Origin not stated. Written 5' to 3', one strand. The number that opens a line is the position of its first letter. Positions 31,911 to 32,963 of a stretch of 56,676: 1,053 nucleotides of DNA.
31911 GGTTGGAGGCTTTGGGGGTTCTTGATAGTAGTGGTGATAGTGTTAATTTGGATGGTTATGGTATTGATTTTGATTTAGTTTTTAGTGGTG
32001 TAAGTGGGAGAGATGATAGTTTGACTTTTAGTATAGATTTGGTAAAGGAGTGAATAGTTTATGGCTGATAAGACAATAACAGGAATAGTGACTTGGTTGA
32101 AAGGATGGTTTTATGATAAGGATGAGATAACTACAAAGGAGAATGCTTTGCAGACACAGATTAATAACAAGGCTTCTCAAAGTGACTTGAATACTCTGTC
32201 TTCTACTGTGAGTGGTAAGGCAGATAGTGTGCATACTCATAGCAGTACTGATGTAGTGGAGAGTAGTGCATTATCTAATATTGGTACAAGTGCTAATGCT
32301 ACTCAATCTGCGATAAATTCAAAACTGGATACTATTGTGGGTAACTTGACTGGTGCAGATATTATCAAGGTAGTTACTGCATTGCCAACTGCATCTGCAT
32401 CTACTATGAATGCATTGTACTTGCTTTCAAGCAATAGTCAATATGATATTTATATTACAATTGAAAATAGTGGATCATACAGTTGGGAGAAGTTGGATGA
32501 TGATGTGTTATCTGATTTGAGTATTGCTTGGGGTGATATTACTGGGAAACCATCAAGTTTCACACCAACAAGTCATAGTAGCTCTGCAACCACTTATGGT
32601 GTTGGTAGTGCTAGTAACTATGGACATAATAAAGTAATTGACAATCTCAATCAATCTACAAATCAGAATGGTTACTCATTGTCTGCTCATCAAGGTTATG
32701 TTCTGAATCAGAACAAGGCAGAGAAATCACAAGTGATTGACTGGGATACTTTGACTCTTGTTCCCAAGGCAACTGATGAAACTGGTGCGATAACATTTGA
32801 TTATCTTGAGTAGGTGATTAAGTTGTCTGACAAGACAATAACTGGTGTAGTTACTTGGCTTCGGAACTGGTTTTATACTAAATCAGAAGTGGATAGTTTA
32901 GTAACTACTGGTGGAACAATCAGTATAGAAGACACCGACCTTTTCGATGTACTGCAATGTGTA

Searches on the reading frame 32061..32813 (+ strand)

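Call 85: search_protein_families(library=phrogs, proteins=[window:32061-32813:+], max_evalue=0.001)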
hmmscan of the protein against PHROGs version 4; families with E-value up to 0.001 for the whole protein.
window:32061-32813:+ (250 aa): 2 families
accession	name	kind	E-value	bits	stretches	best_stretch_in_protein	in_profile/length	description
phrog_9574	-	tail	4.1e-07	29.7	1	152-176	181-205/773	tail protein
phrog_19961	-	tail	0.00021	21.3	0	147-235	196-283/480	tail fiber protein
